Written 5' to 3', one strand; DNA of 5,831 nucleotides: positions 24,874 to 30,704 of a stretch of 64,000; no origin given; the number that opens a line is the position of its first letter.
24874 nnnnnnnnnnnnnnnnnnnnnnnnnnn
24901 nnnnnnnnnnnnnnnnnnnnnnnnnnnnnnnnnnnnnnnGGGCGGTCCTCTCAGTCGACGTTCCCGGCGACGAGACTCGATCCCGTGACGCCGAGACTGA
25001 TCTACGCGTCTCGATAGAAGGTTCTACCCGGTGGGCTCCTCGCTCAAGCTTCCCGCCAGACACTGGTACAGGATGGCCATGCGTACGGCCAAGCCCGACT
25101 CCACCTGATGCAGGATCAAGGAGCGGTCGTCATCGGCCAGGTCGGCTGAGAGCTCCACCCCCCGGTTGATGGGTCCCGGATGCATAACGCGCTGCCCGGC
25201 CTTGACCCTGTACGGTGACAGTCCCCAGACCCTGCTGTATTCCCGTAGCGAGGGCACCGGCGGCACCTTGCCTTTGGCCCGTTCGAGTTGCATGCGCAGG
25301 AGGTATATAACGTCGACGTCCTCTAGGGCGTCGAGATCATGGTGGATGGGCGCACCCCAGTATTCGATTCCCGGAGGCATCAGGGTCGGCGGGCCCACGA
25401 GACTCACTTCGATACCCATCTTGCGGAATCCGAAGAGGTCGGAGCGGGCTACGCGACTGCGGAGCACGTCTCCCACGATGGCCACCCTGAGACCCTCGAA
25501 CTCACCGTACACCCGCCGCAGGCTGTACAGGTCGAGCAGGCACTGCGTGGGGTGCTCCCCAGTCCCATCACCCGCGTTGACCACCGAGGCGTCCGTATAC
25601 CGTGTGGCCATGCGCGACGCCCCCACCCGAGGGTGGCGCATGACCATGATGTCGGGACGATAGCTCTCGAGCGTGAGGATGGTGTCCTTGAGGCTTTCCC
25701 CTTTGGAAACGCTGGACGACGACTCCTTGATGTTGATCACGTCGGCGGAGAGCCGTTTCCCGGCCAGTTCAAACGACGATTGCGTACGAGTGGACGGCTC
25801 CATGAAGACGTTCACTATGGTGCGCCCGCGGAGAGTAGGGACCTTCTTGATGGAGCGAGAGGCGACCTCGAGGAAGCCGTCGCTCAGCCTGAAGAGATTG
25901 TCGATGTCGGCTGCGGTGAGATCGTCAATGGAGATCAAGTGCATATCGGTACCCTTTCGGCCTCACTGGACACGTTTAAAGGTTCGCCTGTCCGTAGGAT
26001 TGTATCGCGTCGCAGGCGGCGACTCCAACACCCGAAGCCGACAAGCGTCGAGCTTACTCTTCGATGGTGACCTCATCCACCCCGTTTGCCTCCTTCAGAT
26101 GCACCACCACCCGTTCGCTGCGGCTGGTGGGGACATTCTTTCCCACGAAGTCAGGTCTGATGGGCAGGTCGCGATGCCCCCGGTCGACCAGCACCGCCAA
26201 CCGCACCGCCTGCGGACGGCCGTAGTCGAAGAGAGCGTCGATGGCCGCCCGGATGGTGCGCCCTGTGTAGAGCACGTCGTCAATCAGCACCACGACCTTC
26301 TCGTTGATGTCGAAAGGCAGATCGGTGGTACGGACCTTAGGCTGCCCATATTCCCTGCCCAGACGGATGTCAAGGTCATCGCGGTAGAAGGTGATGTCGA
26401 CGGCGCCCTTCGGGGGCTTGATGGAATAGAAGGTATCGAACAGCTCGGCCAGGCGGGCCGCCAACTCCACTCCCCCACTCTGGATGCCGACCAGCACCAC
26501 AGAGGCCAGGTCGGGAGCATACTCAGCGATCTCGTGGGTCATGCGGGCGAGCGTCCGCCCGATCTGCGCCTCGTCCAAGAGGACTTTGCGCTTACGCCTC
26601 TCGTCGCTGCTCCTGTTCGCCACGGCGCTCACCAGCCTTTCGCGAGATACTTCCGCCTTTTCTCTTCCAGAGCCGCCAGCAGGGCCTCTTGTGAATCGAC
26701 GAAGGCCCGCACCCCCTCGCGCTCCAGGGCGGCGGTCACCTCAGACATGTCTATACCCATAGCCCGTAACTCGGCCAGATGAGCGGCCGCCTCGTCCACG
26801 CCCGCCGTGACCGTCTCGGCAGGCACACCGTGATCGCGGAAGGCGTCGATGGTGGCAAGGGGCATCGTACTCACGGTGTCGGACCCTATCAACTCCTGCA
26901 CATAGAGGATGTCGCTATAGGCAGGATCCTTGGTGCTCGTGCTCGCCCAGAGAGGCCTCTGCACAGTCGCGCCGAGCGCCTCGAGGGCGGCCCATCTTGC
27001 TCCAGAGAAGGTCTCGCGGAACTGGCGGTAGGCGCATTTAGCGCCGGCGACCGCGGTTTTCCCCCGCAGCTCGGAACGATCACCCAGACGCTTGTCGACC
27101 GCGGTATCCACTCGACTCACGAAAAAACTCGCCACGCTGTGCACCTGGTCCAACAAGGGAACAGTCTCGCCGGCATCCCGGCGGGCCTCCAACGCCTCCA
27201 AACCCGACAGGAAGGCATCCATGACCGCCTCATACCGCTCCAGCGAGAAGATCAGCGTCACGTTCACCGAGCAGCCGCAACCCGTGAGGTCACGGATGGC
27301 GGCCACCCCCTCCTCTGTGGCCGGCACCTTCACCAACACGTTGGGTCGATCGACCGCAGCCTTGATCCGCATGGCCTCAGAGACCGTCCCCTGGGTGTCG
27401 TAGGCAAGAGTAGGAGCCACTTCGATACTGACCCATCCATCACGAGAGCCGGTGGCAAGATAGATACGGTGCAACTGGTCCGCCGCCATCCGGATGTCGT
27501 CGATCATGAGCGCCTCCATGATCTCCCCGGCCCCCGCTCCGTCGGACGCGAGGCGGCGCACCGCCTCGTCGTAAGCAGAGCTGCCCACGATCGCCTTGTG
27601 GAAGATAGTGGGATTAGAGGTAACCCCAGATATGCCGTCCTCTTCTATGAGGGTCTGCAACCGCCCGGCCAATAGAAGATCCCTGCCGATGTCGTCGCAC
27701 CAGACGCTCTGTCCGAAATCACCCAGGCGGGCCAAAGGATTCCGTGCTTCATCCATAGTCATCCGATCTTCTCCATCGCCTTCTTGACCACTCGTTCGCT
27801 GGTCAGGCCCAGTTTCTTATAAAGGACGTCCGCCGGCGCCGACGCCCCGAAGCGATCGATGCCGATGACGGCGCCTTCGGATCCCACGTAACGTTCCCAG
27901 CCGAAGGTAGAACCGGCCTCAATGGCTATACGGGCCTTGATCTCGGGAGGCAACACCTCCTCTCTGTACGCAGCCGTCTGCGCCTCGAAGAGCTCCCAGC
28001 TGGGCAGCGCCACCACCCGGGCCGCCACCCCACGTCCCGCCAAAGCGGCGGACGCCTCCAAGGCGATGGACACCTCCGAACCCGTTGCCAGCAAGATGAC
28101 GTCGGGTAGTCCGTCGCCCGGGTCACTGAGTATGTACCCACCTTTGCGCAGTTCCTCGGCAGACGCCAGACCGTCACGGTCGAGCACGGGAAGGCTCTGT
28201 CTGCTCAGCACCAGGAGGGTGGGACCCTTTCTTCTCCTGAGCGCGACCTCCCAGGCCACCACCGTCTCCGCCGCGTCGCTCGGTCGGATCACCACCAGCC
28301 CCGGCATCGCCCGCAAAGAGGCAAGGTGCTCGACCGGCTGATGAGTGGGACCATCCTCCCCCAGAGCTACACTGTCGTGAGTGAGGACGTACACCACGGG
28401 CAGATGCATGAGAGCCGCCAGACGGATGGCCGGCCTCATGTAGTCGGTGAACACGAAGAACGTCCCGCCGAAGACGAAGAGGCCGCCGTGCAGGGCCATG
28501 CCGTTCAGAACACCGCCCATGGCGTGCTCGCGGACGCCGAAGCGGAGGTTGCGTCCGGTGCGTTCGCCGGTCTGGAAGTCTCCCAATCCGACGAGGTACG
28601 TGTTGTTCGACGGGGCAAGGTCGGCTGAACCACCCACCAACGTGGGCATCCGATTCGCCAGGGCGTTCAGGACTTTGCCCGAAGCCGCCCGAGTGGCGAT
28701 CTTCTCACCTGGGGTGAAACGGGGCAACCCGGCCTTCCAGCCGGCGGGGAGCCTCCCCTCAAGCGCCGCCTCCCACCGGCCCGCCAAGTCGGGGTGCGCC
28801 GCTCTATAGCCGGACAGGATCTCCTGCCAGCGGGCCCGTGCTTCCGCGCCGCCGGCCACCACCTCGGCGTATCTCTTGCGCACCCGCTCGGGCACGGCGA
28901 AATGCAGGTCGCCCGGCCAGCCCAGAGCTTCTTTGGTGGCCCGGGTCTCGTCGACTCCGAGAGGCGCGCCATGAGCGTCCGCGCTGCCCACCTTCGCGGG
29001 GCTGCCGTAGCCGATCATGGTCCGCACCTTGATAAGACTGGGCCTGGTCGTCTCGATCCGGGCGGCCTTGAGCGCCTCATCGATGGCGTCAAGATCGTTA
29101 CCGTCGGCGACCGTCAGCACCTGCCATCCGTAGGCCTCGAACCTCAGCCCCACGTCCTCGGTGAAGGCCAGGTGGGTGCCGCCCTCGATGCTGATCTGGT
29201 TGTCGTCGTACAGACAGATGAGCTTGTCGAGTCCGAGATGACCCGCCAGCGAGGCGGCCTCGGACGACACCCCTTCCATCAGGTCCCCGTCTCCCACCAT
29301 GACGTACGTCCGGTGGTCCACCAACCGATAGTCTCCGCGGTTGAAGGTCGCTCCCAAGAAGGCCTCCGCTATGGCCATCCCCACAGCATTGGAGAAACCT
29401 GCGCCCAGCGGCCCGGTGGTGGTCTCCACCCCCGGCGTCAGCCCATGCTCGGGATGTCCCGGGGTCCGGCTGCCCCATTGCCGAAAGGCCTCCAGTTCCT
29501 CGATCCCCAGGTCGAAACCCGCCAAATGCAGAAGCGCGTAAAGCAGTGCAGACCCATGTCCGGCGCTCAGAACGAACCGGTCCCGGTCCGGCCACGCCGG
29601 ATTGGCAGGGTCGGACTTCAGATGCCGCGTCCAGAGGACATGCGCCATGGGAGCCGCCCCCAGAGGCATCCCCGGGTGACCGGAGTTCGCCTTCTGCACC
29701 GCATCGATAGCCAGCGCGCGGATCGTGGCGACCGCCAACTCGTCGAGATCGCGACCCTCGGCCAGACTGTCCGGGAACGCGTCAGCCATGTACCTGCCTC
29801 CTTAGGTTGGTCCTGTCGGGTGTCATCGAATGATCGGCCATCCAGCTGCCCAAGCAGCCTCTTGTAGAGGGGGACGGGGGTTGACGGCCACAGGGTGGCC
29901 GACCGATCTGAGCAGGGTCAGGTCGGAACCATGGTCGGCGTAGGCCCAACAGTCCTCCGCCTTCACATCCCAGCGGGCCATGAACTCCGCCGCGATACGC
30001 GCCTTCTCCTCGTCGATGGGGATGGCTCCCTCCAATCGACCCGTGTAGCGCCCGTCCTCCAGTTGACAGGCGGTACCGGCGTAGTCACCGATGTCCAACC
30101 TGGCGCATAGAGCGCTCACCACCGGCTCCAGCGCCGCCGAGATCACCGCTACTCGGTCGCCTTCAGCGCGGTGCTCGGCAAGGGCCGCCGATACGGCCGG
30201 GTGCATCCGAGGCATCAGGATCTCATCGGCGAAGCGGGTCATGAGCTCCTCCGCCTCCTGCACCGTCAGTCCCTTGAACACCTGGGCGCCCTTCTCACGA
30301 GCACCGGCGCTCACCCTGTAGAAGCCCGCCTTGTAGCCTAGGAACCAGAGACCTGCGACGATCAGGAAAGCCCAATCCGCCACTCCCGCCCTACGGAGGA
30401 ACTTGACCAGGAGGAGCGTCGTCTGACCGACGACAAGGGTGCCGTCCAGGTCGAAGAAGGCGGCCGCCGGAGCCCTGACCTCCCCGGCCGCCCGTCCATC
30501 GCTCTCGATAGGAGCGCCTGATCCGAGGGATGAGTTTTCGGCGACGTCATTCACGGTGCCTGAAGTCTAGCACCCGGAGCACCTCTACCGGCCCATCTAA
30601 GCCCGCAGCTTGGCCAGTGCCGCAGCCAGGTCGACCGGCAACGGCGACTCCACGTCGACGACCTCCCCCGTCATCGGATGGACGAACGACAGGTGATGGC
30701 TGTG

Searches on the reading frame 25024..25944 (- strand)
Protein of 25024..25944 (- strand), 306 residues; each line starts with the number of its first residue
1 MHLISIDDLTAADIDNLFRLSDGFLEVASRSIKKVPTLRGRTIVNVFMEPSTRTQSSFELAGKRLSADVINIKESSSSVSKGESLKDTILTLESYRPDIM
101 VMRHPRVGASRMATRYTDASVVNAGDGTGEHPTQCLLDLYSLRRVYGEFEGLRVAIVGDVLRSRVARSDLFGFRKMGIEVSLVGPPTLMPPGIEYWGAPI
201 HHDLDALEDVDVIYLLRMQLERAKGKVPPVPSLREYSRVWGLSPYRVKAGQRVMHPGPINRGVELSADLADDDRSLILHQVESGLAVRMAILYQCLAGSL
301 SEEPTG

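Call 29: search_protein_families(library=pfam, proteins=[window:25024-25944:-], max_evalue=0.00001)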
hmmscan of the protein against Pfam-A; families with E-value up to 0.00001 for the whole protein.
window:25024-25944:- (306 aa): 2 families
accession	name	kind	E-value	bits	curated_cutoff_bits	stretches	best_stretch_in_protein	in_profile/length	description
PF02729.26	OTCace_N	-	1.8e-41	142.1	29.9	1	2-143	2-147/148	Aspartate/ornithine carbamoyltransferase, carbamoyl-P binding domain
PF00185.30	OTCace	-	1e-18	68.3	29.4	1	150-294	1-156/157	Aspartate/ornithine carbamoyltransferase, Asp/Orn binding domain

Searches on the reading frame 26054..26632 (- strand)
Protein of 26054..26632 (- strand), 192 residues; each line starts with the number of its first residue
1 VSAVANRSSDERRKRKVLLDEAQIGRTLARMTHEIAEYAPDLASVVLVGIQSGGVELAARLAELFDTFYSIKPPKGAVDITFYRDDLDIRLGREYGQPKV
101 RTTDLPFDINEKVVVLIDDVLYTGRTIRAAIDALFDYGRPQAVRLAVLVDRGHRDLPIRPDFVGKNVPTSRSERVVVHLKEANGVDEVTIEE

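Call 29: search_protein_families(library=pfam, proteins=[window:26054-26632:-], max_evalue=0.00001)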
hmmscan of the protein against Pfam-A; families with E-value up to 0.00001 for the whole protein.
window:26054-26632:- (192 aa): 2 families
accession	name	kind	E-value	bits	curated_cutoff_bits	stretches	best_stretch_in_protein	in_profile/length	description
PF00156.33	Pribosyltran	-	4.2e-18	65.6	26.3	1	19-164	6-140/158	Phosphoribosyl transferase domain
PF14681.12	UPRTase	-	6.5e-06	26.2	27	1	94-149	103-159/206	Uracil phosphoribosyltransferase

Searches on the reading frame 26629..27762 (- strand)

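Call 29: search_protein_families(library=pfam, proteins=[window:26629-27762:-], max_evalue=0.00001)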
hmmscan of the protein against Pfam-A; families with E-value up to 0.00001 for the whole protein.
window:26629-27762:- (377 aa): 1 family
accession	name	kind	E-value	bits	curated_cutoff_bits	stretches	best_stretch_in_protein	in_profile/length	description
PF00923.25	TAL_FSA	-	5.4e-82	275.8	27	1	20-364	1-284/285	Transaldolase/Fructose-6-phosphate aldolase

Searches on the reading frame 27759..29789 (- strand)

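Call 29: search_protein_families(library=pfam, proteins=[window:27759-29789:-], max_evalue=0.00001)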
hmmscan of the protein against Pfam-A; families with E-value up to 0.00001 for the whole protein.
window:27759-29789:- (676 aa): 4 families
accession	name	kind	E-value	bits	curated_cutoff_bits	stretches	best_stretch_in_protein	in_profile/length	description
PF00456.26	Transketolase_N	-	2.4e-144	480.9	22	1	17-348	3-334/334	Transketolase, thiamine diphosphate binding domain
PF02779.29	Transket_pyr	-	9.1e-57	191.9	27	1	363-534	2-173/174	Transketolase, pyrimidine binding domain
PF22613.1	Transketolase_C_1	-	4.3e-41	140.1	27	1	550-663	1-113/113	Transketolase-like TK C-terminal domain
PF02780.25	Transketolase_C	-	3.6e-10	40.3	25.9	1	562-667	10-124/124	Transketolase, C-terminal domain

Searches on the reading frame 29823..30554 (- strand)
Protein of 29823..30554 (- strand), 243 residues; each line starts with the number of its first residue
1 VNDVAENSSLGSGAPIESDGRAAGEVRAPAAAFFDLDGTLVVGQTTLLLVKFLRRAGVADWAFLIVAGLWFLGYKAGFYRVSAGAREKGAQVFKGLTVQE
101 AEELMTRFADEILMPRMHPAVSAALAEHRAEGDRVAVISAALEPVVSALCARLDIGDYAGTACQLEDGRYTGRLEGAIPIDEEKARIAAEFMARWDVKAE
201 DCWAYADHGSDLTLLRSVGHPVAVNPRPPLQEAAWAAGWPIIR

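Call 29: search_protein_families(library=pfam, proteins=[window:29823-30554:-], max_evalue=0.00001)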
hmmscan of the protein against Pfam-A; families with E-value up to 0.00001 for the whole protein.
window:29823-30554:- (243 aa): 1 family
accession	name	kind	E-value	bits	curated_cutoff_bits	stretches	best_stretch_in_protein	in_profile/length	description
PF12710.13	HAD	-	1.4e-33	117.4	27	1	32-216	1-189/189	haloacid dehalogenase-like hydrolase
